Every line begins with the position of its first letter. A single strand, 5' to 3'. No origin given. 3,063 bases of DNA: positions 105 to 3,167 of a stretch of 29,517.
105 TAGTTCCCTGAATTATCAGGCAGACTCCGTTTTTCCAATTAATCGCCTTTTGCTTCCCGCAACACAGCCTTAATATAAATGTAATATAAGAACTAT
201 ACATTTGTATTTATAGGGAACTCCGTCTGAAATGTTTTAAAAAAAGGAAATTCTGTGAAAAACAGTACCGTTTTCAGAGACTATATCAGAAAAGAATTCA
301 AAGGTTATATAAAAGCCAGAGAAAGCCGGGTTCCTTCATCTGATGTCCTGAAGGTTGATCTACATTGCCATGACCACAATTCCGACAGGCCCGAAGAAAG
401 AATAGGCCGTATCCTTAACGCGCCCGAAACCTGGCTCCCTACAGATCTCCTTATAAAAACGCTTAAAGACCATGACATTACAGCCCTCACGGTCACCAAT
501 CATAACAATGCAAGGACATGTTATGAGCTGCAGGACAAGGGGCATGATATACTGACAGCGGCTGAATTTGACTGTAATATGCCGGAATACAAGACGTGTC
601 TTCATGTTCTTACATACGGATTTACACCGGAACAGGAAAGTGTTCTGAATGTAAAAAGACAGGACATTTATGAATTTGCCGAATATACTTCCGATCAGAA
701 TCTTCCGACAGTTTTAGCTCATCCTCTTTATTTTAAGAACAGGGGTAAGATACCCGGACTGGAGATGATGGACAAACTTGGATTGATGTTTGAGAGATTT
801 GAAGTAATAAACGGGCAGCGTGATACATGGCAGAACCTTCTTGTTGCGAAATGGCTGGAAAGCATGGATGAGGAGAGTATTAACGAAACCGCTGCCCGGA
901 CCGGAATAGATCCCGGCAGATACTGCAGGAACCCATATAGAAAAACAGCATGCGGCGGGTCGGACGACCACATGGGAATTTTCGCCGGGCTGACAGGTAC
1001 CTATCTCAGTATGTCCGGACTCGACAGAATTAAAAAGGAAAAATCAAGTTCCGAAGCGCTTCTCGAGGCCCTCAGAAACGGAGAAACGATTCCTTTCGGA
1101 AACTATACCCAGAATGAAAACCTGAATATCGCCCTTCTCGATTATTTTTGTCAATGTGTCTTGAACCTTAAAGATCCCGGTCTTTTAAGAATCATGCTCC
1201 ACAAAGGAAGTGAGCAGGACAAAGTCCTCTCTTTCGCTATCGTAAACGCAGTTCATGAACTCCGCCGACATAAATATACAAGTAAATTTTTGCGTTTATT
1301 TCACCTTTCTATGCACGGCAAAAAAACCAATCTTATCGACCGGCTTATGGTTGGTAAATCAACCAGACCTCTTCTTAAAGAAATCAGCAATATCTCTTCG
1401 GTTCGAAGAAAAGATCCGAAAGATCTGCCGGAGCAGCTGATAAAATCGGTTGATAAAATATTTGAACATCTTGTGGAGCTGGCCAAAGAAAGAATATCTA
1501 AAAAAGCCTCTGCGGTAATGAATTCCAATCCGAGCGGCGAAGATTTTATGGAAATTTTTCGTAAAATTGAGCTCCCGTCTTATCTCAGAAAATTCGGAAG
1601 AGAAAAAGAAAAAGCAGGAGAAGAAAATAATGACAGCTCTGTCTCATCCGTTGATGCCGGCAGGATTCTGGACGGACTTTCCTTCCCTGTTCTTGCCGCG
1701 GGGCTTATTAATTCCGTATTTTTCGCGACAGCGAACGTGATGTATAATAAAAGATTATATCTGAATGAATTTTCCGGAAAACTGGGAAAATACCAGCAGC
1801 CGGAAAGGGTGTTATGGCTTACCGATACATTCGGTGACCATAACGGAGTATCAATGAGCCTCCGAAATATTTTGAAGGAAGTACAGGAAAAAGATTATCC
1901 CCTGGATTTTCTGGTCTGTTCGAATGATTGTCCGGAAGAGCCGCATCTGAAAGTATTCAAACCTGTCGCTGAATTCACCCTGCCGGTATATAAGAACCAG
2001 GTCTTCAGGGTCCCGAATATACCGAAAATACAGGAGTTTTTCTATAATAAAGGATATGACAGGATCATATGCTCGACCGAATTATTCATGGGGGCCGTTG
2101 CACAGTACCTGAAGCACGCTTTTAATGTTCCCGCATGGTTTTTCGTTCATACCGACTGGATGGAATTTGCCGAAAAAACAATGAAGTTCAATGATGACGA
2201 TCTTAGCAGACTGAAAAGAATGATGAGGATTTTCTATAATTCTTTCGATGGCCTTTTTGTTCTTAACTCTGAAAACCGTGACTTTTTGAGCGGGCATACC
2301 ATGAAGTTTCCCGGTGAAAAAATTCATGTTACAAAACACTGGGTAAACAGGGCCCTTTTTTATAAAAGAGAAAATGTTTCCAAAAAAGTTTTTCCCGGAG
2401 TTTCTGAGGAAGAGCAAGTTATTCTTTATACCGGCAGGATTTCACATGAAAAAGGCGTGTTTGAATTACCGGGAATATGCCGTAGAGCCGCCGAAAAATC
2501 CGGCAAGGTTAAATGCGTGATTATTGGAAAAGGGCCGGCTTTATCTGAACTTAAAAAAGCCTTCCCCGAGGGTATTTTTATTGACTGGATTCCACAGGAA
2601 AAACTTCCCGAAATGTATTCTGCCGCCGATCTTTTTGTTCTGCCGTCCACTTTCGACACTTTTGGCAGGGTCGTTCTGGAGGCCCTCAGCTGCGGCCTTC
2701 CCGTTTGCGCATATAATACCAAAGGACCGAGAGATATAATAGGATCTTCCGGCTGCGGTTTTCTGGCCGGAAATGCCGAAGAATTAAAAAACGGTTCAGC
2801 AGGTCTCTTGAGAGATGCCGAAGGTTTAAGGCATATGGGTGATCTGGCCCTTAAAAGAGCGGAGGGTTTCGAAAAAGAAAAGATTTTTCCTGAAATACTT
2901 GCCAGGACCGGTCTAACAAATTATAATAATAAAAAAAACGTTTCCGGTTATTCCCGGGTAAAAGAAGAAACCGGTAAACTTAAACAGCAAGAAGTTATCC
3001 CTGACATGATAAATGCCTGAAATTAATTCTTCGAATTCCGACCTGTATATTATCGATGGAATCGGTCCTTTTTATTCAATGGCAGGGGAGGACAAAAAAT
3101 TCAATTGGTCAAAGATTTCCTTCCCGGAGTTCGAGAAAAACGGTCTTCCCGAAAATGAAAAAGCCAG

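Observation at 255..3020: Unusual single-polypeptide fusion of a PHP metal-dependent phosphoesterase with a GT4 glycosyltransferase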

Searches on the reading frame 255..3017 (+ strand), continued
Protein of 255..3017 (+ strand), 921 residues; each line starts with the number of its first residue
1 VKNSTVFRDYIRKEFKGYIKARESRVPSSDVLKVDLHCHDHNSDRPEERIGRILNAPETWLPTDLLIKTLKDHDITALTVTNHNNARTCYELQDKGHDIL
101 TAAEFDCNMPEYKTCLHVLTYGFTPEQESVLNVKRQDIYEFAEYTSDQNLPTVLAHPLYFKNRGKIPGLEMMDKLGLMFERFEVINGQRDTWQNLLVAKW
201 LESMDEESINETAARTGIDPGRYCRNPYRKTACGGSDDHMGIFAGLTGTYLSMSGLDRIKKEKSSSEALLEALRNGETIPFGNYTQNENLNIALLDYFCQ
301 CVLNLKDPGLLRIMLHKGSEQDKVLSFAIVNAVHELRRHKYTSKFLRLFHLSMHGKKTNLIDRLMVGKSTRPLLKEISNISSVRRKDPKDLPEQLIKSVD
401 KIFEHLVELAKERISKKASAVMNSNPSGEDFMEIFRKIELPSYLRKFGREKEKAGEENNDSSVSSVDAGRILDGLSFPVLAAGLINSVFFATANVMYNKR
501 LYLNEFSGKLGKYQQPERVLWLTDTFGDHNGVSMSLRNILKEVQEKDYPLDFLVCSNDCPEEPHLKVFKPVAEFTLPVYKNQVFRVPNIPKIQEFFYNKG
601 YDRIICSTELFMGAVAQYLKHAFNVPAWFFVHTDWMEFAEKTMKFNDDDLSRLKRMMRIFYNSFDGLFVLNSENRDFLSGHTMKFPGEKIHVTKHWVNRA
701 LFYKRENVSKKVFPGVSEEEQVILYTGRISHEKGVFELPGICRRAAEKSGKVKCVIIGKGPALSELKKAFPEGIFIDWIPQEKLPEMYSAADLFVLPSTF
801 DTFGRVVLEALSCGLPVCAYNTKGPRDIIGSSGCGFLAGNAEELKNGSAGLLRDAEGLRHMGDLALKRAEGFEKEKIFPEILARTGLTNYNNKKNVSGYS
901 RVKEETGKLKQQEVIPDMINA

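Call 88: search_protein_families(library=pfam, proteins=[L056:6595-7980:+, L067:10920-12950:+, L067:5927-8101:+, L072:12625-13950:+, L034:12892-14163:+, L060:12965-15115:+, L042:8020-9717:+, L015:8167-8754:+, L065:8661-9695:+, L062:3074-3880:+], max_evalue=0.001)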
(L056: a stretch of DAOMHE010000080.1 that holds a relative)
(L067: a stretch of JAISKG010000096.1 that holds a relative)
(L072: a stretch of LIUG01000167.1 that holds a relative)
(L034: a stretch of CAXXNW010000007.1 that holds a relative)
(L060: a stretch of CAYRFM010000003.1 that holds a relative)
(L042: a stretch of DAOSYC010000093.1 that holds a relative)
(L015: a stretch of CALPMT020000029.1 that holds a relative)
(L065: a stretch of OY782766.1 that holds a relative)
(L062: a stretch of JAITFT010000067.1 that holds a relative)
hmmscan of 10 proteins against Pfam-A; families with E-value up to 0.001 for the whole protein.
L056:6595-7980:+ (462 aa): 3 families
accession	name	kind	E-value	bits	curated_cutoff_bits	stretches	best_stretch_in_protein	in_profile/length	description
PF13200.12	DUF4015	-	2e-79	267.4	27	1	145-451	1-313/313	Putative glycosyl hydrolase domain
PF02638.21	GHL10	-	8.3e-07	28.8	27.9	1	159-291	22-164/311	Glycosyl hydrolase-like 10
PF14871.12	GHL6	-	1.3e-05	25.9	35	1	161-288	5-130/132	Hypothetical glycosyl hydrolase 6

L067:10920-12950:+ (677 aa): 6 families
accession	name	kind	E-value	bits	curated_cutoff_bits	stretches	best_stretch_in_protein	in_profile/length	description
PF13090.12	PP_kinase_C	-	4.3e-63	212.3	25.8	1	499-662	1-166/172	Polyphosphate kinase C-terminal domain 2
PF17941.7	PP_kinase_C_1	-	2.3e-59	200.2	25.7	1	332-489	2-163/167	Polyphosphate kinase C-terminal domain 1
PF02503.22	PP_kinase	-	6.7e-43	147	31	1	123-305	1-183/183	Polyphosphate kinase middle domain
PF13089.11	PP_kinase_N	-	7.3e-33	113.5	23.8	1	10-114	1-106/107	Polyphosphate kinase N-terminal domain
PF13091.12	PLDc_2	-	8e-17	61.8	27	2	367-484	10-128/132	PLD-like domain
PF09565.16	RE_NgoFVII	-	0.00041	20.2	23.8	0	573-645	79-153/162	NgoFVII restriction endonuclease N-terminal PLD domain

L067:5927-8101:+ (725 aa): 2 families
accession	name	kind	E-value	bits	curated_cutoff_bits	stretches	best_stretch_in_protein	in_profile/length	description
PF00593.30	TonB_dep_Rec_b-barrel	-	1.5e-26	94.7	27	1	273-693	60-436/436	TonB dependent receptor-like, beta-barrel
PF07715.20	Plug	-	1.3e-14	55.1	23.9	1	127-212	21-107/107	TonB-dependent Receptor Plug Domain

L072:12625-13950:+ (442 aa): 2 families
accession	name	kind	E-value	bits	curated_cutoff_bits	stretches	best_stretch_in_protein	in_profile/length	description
PF06826.17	Asp-Al_Ex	-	5.4e-52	176.4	27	2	20-181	2-165/167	Predicted Permease Membrane Region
PF02080.26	TrkA_C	-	4.4e-19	68.6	27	2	302-362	11-71/71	TrkA-C domain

L034:12892-14163:+ (424 aa): 0 families

L060:12965-15115:+ (717 aa): 3 families
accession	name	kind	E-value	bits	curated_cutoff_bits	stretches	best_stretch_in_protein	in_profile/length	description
PF02239.22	Cytochrom_D1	-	2e-141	471.3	25.5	1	320-712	2-368/368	Cytochrome D1 heme domain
PF13442.11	Cytochrome_CBB3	-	6.7e-19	68.4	27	2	212-283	5-68/68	Cytochrome C oxidase, cbb3-type, subunit III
PF00034.26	Cytochrom_C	-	1.4e-18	68.4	21.3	2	58-143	3-90/90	Cytochrome c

L042:8020-9717:+ (566 aa): 2 families
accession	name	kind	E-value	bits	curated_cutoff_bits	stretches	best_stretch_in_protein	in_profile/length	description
PF00501.34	AMP-binding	-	9.2e-63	212.8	29.9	1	34-413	10-384/384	AMP-binding enzyme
PF13193.12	AMP-binding_C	-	8.2e-07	30.3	24.5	1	475-541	11-76/76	AMP-binding enzyme C-terminal domain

L015:8167-8754:+ (196 aa): 0 families

L065:8661-9695:+ (345 aa): 1 family
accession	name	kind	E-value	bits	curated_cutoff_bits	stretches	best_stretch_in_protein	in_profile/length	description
PF02322.20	Cyt_bd_oxida_II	-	5.9e-95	318.5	35.6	1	10-334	2-302/302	Cytochrome bd terminal oxidase subunit II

L062:3074-3880:+ (269 aa): 1 family
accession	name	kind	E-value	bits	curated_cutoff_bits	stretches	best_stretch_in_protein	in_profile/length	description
PF02661.23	Fic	-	3.5e-11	44.2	24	1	96-196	2-93/93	Fic/DOC family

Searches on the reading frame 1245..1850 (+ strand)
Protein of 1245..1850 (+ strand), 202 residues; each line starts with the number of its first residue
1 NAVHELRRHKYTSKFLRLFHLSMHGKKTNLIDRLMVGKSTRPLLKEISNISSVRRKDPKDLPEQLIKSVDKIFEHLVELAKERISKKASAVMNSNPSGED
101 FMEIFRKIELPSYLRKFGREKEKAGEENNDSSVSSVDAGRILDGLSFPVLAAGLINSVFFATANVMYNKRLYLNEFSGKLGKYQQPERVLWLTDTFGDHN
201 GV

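Call 5: search_protein_families(library=pfam, proteins=[window:1245-1850:+], max_evalue=10)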
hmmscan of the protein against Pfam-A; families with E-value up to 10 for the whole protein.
window:1245-1850:+ (202 aa): 3 families
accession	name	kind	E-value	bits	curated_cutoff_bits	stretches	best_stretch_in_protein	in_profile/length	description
PF11740.13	KfrA_N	-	0.087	14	26.1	1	41-90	37-87/113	Plasmid replication region DNA-binding N-term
PF04882.17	Peroxin-3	-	0.15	11.6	27.6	1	65-146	371-452/458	Peroxin-3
PF03801.18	Ndc80_HEC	-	0.17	12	25.1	1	51-106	24-78/147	HEC/Ndc80p family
